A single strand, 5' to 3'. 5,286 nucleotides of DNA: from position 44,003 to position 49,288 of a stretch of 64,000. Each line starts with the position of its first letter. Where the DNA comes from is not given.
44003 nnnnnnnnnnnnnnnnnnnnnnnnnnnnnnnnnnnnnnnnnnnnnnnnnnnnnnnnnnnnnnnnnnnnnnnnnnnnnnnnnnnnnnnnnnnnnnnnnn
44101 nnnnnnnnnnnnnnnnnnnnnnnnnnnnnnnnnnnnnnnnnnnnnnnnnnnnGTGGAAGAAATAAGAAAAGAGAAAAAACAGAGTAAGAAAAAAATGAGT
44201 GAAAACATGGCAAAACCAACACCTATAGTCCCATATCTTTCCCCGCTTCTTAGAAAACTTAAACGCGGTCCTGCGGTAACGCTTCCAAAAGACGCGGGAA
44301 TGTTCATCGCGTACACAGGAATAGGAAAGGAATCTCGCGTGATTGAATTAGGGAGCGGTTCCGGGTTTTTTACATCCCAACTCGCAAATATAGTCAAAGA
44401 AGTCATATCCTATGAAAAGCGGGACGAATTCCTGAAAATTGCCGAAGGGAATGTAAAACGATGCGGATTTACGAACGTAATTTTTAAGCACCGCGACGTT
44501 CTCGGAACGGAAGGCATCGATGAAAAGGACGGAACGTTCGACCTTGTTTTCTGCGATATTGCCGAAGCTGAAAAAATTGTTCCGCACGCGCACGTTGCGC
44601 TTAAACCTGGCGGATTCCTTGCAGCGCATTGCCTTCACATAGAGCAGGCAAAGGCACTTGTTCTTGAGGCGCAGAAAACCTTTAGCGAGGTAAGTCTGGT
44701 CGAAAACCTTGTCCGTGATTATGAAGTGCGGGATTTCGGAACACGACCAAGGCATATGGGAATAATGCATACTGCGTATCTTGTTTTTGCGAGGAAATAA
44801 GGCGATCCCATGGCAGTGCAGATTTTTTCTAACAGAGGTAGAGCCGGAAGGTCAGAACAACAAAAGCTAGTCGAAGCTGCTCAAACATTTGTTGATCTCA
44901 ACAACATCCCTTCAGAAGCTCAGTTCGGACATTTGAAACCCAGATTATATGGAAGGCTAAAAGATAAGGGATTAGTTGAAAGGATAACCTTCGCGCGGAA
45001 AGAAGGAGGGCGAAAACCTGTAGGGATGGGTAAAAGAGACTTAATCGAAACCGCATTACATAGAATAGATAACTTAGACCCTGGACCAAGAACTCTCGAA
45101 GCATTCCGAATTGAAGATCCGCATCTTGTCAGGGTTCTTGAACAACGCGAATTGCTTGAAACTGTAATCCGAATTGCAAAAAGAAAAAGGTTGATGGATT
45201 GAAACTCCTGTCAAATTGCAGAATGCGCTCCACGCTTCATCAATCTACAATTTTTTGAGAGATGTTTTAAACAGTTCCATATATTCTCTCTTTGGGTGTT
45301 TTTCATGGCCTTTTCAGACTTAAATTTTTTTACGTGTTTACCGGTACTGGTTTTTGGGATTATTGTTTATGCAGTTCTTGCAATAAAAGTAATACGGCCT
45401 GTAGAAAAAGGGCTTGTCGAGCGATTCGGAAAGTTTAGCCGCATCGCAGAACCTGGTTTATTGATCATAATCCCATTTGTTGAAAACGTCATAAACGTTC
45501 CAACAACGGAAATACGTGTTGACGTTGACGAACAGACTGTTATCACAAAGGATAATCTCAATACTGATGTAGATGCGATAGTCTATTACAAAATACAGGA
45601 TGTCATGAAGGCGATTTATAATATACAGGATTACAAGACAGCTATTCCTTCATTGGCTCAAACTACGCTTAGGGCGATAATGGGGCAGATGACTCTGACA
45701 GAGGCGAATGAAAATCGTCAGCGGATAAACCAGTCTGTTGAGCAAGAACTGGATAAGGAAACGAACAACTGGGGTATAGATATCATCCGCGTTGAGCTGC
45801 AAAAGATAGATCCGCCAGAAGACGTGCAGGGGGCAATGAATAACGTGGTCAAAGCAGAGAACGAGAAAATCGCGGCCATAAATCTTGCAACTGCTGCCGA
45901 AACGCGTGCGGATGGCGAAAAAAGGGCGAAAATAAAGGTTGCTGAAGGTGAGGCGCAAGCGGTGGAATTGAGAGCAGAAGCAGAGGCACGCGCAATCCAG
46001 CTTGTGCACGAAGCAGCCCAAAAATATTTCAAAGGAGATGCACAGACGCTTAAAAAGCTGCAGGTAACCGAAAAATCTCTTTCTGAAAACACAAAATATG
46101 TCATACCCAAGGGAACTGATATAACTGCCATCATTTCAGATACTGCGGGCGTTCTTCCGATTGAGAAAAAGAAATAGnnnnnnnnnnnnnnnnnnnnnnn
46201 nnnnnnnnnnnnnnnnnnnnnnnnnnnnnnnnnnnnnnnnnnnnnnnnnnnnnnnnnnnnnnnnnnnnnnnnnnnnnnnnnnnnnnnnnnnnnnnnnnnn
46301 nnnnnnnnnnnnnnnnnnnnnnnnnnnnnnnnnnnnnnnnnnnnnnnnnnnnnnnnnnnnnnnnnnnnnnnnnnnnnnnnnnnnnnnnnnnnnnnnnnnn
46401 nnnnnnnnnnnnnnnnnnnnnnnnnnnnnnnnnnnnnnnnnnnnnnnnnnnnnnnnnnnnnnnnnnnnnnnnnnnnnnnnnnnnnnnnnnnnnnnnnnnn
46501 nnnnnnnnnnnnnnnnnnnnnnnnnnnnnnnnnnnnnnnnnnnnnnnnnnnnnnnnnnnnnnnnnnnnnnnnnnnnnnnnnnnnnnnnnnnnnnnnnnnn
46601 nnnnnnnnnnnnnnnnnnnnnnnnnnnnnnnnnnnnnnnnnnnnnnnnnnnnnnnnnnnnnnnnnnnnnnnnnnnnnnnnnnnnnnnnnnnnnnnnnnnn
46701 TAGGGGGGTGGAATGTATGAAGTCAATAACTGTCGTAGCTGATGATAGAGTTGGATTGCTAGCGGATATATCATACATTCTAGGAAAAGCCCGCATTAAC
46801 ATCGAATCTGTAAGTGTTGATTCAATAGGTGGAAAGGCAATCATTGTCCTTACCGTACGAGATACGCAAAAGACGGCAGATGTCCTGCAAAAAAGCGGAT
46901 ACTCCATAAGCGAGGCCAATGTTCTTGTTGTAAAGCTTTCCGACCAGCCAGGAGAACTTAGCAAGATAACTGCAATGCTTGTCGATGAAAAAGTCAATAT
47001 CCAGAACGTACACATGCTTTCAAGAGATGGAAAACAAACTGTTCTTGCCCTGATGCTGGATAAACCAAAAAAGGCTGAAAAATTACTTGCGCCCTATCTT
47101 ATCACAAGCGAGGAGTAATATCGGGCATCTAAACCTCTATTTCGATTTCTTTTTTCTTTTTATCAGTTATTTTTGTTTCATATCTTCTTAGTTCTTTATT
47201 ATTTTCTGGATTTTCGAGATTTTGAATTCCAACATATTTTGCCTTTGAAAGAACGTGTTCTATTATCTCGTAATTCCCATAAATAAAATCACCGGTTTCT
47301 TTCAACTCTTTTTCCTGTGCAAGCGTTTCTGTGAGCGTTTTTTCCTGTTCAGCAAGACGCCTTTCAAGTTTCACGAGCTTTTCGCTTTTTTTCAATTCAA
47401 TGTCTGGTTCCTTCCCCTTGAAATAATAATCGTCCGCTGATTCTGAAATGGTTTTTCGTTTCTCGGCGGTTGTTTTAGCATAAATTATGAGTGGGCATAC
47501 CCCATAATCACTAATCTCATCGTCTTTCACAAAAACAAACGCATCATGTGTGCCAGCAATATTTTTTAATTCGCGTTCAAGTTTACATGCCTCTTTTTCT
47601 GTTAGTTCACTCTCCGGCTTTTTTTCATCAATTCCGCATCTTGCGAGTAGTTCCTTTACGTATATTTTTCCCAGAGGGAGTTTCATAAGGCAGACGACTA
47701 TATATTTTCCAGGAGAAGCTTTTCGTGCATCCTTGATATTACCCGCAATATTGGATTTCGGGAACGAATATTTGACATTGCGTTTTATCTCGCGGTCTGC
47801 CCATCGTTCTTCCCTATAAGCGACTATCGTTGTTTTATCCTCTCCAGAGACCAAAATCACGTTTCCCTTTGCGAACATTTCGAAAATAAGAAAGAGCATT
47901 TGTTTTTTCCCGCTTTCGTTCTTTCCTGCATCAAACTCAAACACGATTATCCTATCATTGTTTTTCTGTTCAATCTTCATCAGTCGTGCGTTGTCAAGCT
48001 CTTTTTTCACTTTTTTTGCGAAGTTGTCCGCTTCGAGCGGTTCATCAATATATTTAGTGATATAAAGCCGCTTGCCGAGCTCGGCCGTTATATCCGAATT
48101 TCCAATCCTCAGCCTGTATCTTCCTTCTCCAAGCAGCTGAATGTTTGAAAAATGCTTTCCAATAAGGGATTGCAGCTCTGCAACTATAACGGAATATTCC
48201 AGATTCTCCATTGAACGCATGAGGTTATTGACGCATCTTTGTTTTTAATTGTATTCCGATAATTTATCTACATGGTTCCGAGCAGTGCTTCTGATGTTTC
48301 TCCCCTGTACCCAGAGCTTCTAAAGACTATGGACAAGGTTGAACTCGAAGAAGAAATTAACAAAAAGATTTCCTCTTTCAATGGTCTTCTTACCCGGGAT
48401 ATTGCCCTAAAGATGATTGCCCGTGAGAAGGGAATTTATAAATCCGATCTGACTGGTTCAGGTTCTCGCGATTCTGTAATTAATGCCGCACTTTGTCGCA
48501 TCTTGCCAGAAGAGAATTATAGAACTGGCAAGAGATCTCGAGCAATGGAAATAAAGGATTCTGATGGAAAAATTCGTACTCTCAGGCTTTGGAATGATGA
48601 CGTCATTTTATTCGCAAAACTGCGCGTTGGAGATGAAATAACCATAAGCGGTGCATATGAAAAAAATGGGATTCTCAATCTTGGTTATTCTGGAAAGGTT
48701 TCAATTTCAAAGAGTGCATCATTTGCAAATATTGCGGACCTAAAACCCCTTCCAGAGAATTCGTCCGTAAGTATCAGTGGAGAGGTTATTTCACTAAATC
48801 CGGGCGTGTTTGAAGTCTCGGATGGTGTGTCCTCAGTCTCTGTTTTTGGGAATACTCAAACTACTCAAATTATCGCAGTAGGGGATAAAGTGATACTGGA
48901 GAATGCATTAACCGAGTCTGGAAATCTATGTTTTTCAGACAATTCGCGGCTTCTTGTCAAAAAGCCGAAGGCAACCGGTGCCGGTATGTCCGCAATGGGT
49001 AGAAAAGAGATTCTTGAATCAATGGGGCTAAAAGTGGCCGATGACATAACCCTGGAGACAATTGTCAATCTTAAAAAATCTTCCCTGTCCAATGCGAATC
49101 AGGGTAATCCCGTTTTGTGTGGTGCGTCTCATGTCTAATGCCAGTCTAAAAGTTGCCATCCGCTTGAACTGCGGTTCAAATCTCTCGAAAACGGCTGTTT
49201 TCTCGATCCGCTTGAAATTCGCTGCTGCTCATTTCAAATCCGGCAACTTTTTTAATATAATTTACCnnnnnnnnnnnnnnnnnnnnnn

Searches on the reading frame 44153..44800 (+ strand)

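Call 9: search_protein_families(library=pfam, proteins=[window:44153-44800:+], max_evalue=0.01)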
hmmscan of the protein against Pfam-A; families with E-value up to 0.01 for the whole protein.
window:44153-44800:+ (215 aa): 10 families
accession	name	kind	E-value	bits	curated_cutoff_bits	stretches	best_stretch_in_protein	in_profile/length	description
PF13847.12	Methyltransf_31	-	4.2e-13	49.7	27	1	59-172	3-124/145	Methyltransferase domain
PF08704.16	GCD14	-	5.3e-13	49.7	26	1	47-194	28-181/247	tRNA methyltransferase complex GCD14 subunit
PF01135.25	PCMT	-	3.2e-12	47.1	20.3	1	41-158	55-171/210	Protein-L-isoaspartate(D-aspartate) O-methyltransferase (PCMT)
PF13649.12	Methyltransf_25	-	1.2e-09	39.1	27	1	63-154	1-97/97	Methyltransferase domain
PF00398.26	RrnaAD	-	1.3e-07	31.4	24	1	57-121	28-90/263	Ribosomal RNA adenine dimethylase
PF08241.18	Methyltransf_11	-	4.2e-07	31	21.2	1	65-157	2-94/95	Methyltransferase domain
PF08242.18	Methyltransf_12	-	0.0016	19.5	30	1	64-156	1-98/98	Methyltransferase domain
PF13489.12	Methyltransf_23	-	0.0026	18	27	1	57-154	20-112/164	Methyltransferase domain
PF06325.19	PrmA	-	0.0063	16.5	22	1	59-181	161-281/296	Ribosomal protein L11 methyltransferase (PrmA)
PF05175.20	MTS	-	0.0091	16.1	23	0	60-134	32-104/170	Methyltransferase small domain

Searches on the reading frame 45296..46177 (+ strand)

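Call 9: search_protein_families(library=pfam, proteins=[window:45296-46177:+], max_evalue=0.01)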
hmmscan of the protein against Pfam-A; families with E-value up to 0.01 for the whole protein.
window:45296-46177:+ (293 aa): 2 families
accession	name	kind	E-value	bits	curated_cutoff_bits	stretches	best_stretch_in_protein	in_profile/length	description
PF01145.31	Band_7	-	6.7e-43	147.2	23.6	1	32-200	2-174/176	SPFH domain / Band 7 family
PF13421.11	Band_7_1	-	0.0044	17.1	24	0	118-185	138-207/211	SPFH domain-Band 7 family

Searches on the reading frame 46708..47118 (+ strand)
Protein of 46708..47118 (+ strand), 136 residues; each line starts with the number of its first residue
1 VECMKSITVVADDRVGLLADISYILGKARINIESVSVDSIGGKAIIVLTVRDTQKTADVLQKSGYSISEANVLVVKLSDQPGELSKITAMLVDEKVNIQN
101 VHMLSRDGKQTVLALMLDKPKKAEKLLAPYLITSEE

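Call 9: search_protein_families(library=pfam, proteins=[window:46708-47118:+], max_evalue=0.01)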
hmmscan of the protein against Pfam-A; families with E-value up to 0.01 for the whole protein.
window:46708-47118:+ (136 aa): 6 families
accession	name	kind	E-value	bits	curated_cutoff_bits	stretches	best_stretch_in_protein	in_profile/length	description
PF01842.31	ACT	-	3.7e-16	59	27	2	6-61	2-59/66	ACT domain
PF13291.12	ACT_4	-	9.8e-13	49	27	2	6-51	8-57/80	ACT domain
PF22629.2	ACT_AHAS_ss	-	3.1e-11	43.7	27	2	8-61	2-57/67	AHAS small subunit-like ACT domain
PF19571.5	ACT_8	-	9e-08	32.4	23.5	1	5-126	4-124/141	ACT domain pair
PF13740.12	ACT_6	-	3.4e-06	27.3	23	0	7-50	5-48/76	ACT domain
PF13840.12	ACT_7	-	0.00013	22.2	27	0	6-36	8-42/65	ACT domain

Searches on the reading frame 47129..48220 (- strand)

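Call 9: search_protein_families(library=pfam, proteins=[window:47129-48220:-], max_evalue=0.01)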
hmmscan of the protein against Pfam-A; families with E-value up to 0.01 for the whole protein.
window:47129-48220:- (363 aa): 1 family
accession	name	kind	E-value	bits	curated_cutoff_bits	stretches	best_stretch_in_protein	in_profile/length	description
PF05833.16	NFACT_N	-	2.2e-32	112.9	31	1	12-349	8-364/456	NFACT N-terminal and middle domains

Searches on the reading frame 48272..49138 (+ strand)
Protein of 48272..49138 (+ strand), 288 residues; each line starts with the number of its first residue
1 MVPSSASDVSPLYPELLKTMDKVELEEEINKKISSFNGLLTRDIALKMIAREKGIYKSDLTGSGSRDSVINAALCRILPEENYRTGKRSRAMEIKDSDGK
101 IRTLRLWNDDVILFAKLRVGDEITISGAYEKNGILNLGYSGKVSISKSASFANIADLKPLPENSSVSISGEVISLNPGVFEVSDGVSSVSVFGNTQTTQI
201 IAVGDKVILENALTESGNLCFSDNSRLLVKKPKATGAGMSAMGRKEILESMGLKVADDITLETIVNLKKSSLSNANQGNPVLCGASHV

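Call 9: search_protein_families(library=pfam, proteins=[window:48272-49138:+], max_evalue=0.01)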
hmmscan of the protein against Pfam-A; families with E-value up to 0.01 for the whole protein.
window:48272-49138:+ (288 aa): 0 families

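Call 95: search_protein_families(library=pfam, proteins=[window:48272-49138:+], max_evalue=0.1)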
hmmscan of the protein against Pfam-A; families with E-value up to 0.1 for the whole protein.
window:48272-49138:+ (288 aa): 1 family
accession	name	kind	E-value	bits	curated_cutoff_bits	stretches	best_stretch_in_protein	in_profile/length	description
PF17244.8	CDC24_OB3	-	0.045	14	25.4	1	74-164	15-109/216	Cell division control protein 24, OB domain 3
